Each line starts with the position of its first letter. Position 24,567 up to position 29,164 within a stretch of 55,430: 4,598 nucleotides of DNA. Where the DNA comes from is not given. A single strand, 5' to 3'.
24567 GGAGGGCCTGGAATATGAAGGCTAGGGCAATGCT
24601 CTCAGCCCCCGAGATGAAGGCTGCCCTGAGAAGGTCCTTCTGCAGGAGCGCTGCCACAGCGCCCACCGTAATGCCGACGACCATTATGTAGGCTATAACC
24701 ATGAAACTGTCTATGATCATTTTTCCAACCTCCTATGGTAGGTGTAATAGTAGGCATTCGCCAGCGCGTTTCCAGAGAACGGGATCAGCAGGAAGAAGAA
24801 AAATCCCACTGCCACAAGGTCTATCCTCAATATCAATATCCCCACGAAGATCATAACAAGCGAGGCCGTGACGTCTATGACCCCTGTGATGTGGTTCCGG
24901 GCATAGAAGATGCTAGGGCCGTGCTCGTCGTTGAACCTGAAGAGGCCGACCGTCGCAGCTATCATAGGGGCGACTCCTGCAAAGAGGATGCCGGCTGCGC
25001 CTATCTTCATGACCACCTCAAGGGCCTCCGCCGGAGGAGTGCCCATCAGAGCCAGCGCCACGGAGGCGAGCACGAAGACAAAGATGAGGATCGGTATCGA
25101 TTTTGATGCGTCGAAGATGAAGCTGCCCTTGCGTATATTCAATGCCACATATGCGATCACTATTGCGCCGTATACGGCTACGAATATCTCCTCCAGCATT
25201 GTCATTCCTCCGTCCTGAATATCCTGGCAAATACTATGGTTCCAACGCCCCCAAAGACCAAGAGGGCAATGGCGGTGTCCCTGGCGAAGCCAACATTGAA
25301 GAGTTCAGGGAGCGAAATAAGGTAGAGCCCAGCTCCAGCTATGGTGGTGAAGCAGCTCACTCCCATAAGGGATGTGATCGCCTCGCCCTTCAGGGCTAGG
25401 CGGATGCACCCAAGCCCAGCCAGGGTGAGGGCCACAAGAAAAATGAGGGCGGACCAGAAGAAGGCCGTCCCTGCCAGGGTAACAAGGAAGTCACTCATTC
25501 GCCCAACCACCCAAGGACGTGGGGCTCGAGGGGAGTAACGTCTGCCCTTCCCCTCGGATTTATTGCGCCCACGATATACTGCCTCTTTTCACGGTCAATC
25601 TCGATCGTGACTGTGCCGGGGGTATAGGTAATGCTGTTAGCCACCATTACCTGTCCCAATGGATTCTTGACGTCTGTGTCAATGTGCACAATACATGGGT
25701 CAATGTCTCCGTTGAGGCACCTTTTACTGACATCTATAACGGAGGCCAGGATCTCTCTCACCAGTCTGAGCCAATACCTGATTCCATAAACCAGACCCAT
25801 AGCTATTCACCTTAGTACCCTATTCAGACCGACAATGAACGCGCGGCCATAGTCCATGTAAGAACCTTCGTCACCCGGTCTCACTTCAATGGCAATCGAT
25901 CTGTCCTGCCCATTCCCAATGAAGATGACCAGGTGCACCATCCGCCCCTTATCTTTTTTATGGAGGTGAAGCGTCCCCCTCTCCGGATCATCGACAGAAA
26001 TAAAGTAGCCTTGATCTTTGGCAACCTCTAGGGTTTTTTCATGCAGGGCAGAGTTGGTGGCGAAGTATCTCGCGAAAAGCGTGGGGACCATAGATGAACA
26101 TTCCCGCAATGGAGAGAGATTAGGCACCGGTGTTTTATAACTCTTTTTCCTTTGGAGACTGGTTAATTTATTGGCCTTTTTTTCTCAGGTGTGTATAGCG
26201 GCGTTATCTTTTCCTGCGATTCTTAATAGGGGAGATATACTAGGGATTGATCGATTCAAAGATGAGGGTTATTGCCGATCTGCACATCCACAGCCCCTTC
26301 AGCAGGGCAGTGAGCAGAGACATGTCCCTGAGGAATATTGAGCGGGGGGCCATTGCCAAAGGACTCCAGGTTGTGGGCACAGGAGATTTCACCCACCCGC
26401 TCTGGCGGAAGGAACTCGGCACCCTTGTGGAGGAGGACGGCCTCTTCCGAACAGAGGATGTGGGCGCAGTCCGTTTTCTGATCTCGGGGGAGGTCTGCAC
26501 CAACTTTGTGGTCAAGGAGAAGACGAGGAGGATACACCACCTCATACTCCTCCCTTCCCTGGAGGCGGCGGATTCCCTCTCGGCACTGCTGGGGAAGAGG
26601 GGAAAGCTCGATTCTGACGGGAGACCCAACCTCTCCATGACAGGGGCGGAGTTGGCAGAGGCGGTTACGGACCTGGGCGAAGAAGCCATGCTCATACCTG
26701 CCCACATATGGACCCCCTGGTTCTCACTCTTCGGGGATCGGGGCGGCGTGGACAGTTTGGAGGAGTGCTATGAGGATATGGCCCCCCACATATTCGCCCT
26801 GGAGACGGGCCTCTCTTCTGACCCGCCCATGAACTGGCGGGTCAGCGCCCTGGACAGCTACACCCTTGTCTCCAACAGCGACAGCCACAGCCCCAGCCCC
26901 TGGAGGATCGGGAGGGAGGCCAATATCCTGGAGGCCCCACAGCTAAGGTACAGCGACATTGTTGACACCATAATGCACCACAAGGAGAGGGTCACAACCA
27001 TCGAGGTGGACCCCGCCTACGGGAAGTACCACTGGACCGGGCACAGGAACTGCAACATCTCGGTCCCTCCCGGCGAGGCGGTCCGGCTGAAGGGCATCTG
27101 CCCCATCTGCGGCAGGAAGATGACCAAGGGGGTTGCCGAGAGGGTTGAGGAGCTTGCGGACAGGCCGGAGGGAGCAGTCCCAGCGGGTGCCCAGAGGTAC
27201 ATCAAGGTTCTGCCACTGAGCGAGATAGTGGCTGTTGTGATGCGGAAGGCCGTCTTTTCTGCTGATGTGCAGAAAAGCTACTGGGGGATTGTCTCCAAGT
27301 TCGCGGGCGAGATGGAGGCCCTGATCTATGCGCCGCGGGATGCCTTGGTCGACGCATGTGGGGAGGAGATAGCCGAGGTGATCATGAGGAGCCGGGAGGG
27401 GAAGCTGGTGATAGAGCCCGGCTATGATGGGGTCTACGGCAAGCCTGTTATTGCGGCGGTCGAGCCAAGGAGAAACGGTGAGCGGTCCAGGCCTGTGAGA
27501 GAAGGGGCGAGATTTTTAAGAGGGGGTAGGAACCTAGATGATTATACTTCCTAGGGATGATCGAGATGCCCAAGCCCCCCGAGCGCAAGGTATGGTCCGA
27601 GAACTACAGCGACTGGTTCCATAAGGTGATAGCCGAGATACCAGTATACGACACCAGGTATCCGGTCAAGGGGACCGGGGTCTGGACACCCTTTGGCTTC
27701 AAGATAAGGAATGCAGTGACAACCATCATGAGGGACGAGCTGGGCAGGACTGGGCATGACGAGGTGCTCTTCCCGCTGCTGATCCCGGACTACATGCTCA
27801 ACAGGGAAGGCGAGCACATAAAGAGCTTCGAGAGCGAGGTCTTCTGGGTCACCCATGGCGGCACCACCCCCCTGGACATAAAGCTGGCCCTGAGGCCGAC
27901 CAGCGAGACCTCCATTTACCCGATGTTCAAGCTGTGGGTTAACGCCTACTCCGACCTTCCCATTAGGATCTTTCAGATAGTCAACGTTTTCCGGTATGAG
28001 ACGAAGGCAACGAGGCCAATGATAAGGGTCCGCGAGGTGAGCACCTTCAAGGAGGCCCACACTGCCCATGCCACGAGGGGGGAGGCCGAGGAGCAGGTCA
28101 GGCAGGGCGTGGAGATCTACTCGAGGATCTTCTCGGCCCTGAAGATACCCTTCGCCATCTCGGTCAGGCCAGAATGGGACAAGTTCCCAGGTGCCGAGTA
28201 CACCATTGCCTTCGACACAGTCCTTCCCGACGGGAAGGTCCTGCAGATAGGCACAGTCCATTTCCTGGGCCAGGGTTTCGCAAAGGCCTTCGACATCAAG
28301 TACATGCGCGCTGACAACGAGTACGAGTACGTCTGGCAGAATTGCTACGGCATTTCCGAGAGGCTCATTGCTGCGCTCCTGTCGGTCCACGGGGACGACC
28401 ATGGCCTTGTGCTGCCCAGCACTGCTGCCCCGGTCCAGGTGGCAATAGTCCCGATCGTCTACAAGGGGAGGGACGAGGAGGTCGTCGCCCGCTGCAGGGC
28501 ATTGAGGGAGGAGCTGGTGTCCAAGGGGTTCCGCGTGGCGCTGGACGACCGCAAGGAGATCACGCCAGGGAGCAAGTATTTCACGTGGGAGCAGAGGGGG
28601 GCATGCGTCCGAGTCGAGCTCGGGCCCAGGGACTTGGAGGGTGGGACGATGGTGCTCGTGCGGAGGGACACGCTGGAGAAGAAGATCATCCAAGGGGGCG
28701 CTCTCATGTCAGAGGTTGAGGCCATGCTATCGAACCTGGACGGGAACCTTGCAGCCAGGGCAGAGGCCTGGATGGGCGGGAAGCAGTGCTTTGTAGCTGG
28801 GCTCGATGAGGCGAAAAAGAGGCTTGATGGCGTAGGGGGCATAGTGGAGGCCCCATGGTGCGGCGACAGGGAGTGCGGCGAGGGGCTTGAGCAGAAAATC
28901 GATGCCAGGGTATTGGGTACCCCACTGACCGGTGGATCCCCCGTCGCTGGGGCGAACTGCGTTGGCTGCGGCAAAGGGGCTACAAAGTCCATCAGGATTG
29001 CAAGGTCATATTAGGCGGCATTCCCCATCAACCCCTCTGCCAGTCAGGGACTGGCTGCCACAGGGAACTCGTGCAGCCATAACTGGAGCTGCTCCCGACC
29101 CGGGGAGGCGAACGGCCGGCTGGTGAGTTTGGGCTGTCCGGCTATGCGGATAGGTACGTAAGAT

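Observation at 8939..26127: Antiporter-hydrogenase genes run straight into the ATP synthase genes: 26 same-strand genes with no junction longer than 16 nt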

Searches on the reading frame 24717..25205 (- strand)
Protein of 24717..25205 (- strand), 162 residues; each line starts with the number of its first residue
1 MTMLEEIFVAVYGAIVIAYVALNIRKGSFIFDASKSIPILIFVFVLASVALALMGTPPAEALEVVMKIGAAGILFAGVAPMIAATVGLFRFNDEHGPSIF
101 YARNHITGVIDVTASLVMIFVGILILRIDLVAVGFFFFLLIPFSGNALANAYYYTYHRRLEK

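Call 5: search_protein_families(library=pfam, proteins=[window:24717-25205:-], max_evalue=0.01)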
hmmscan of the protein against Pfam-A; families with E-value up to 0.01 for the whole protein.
window:24717-25205:- (162 aa): 1 family
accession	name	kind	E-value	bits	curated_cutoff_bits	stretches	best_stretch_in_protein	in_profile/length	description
PF03334.19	PhaG_MnhG_YufB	-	1.8e-06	28.5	23.4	1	74-153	2-80/80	Na+/H+ antiporter subunit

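Call 38: search_protein_families(library=ncbifam, proteins=[window:24717-25205:-], max_evalue=0.001)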
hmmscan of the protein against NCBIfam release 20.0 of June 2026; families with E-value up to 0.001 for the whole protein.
window:24717-25205:- (162 aa): 7 families
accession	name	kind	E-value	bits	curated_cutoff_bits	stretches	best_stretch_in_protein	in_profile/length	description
NF004926.0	PRK06286.1-1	equivalog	4.4e-09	36.6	130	1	83-155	16-79/84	putative monovalent cation/H+ antiporter subunit G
NF004927.0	PRK06286.1-2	equivalog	2.1e-07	31.2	138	1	71-154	9-83/87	putative monovalent cation/H+ antiporter subunit G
NF004929.0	PRK06286.2-2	equivalog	4.4e-05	23.7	279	1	77-155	15-85/143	putative monovalent cation/H+ antiporter subunit G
NF004928.0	PRK06286.1-3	equivalog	6.3e-05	23.3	150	1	96-153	35-85/91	putative monovalent cation/H+ antiporter subunit G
NF009314.0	PRK12674.1-2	subfamily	0.0003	20.4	102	1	66-155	4-92/116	Na+/H+ antiporter subunit G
TIGR01300.1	CPA3_mnhG_phaG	equivalog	0.00034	20.9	63.1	1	74-155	3-85/97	monovalent cation/H(+) antiporter subunit G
NF009311.0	PRK12670.1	equivalog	0.0005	19.9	116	1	70-141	6-69/99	putative monovalent cation/H+ antiporter subunit G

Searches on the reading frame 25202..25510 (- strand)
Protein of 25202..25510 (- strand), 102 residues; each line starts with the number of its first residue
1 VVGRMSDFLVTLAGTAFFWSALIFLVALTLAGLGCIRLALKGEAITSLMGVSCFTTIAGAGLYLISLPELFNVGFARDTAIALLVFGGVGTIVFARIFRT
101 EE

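Call 5: search_protein_families(library=pfam, proteins=[window:25202-25510:-], max_evalue=0.01)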
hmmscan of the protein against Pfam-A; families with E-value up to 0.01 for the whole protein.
window:25202-25510:- (102 aa): 0 families

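Call 38: search_protein_families(library=ncbifam, proteins=[window:25202-25498:-], max_evalue=0.001)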
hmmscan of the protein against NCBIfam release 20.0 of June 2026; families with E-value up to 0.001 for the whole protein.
window:25202-25498:- (98 aa): 1 family
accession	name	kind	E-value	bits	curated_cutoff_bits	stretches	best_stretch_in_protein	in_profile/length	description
NF009254.0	PRK12612.1-2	equivalog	8.2e-11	42.5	72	1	15-96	6-85/86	putative monovalent cation/H+ antiporter subunit F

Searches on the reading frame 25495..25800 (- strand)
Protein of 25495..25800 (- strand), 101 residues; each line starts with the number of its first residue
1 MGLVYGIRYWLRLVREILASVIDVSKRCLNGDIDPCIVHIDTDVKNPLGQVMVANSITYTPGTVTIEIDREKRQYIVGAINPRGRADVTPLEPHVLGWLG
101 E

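Call 5: search_protein_families(library=pfam, proteins=[window:25495-25800:-], max_evalue=0.01)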
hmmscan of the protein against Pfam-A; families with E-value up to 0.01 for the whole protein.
window:25495-25800:- (101 aa): 1 family
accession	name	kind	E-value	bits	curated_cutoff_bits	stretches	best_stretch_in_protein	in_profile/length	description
PF01899.21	MNHE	-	1.5e-18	67.4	27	1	6-81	46-123/145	Na+/H+ ion antiporter subunit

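Call 38: search_protein_families(library=ncbifam, proteins=[window:25495-25800:-], max_evalue=0.001)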
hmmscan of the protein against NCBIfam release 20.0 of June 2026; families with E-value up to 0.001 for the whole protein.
window:25495-25800:- (101 aa): 15 families
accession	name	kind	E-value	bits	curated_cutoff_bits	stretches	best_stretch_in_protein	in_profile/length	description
NF004922.0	PRK06279.1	equivalog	4.3e-31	107.2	99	1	2-95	2-95/100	putative monovalent cation/H+ antiporter subunit E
TIGR00942.1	2a6301s05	subfamily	4.8e-13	49.3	212.25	1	3-76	40-115/144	multicomponent Na+:H+ antiporter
NF006245.0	PRK08383.1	subfamily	9.2e-13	48.4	192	1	17-81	77-141/168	putative monovalent cation/H+ antiporter subunit E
NF006244.0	PRK08382.1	equivalog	5.2e-11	42.9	226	1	5-71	97-163/201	putative monovalent cation/H+ antiporter subunit E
NF009292.0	PRK12651.1-3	equivalog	7.2e-10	39.1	213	1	7-81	58-134/158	Na+/H+ antiporter subunit E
NF005131.0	PRK06580.1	equivalog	3.4e-09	36.9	121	1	7-81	10-84/107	putative monovalent cation/H+ antiporter subunit E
NF009295.0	PRK12652.1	equivalog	3.9e-09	36.2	290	1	13-88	236-311/368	monovalent cation/H+ antiporter subunit E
NF006518.0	PRK08965.1-2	equivalog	3.4e-07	30.2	159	1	7-81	66-142/166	Na+/H+ antiporter subunit E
NF009293.0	PRK12651.1-4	equivalog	4.8e-07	30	195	1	8-77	74-145/173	Na+/H+ antiporter subunit E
NF006519.0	PRK08965.1-3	equivalog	1.3e-06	28.3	190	1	14-81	64-133/158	Na+/H+ antiporter subunit E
NF009291.0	PRK12651.1-1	equivalog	6.6e-06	26.2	228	1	8-80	59-133/159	Na+/H+ antiporter subunit E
NF009297.0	PRK12654.1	equivalog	7.5e-05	22.6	116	1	5-72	3-72/151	monovalent cation/H+ antiporter subunit E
NF006517.0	PRK08965.1-1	equivalog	7.6e-05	23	180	1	13-81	66-136/161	Na+/H+ antiporter subunit E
NF006520.0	PRK08965.1-4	equivalog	8.7e-05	22.5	175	1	8-76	62-133/162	Na+/H+ antiporter subunit E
NF006521.0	PRK08965.1-5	equivalog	0.0003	20.4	141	1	8-88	70-152/180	Na+/H+ antiporter subunit E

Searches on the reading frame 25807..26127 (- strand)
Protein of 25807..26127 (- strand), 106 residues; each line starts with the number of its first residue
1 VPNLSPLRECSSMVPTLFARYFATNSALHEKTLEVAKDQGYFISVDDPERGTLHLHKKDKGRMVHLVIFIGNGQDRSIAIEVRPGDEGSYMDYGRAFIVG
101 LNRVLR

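Call 5: search_protein_families(library=pfam, proteins=[window:25807-26127:-], max_evalue=0.01)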
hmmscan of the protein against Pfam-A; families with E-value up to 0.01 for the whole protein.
window:25807-26127:- (106 aa): 1 family
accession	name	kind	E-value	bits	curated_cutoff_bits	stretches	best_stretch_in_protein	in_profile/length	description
PF00877.26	NLPC_P60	-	0.0061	17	23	1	9-74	15-76/105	NlpC/P60 family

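Call 38: search_protein_families(library=ncbifam, proteins=[window:25807-26091:-], max_evalue=0.001)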
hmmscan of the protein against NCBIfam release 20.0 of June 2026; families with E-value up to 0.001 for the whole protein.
window:25807-26091:- (94 aa): 0 families

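Call 63: search_solved_structures(query=window:25807-26091:-, max_evalue=1)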
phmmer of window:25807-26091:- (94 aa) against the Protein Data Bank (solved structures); distinct sequences matched with E-value up to 1: 0.

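Call 76: search_protein_families(library=pfam, proteins=[window:25807-26091:-], max_evalue=1)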
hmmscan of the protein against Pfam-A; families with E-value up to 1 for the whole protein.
window:25807-26091:- (94 aa): 1 family
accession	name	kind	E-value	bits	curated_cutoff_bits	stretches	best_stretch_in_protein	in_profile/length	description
PF00877.26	NLPC_P60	-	0.084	13.3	23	1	15-62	30-76/105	NlpC/P60 family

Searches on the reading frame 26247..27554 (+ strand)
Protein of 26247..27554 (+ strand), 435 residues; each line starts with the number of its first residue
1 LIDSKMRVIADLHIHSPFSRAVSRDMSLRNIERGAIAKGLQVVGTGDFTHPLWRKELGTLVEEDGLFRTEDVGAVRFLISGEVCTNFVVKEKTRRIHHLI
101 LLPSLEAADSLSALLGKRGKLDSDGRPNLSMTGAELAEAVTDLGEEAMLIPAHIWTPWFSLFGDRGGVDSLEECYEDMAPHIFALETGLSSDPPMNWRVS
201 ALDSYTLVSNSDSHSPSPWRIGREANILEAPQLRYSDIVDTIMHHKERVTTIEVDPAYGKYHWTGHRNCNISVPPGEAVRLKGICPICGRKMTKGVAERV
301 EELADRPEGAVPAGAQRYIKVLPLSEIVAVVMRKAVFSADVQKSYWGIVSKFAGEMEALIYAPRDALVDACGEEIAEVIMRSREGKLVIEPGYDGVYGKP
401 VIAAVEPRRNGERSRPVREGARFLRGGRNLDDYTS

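Call 7: search_protein_families(library=pfam, proteins=[window:26247-27554:+], max_evalue=0.01)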
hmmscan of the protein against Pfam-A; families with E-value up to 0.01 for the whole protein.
window:26247-27554:+ (435 aa): 0 families

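Call 76: search_protein_families(library=pfam, proteins=[window:26247-27554:+], max_evalue=1)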
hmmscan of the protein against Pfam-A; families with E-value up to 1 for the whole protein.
window:26247-27554:+ (435 aa): 1 family
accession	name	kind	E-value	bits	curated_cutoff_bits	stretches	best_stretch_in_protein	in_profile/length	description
PF19335.5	HMBD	-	0.14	12.6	23.6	1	282-293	15-26/28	Heavy metal binding domain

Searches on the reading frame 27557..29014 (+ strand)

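Call 36: search_protein_families(library=pfam, proteins=[window:27557-29014:+], max_evalue=0.0001)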
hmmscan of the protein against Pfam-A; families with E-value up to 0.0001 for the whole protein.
window:27557-29014:+ (485 aa): 3 families
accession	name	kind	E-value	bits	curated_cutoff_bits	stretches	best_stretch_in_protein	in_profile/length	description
PF00587.30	tRNA-synt_2b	-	2.4e-32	112.9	29.3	1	107-277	8-178/179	tRNA synthetase class II core domain (G, H, P, S and T)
PF03129.25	HGTP_anticodon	-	3.9e-15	56.2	21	1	294-387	1-91/94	Anticodon binding domain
PF09180.16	ProRS-C_1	-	1.1e-14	54.7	31.5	1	416-485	1-71/71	Prolyl-tRNA synthetase, C-terminal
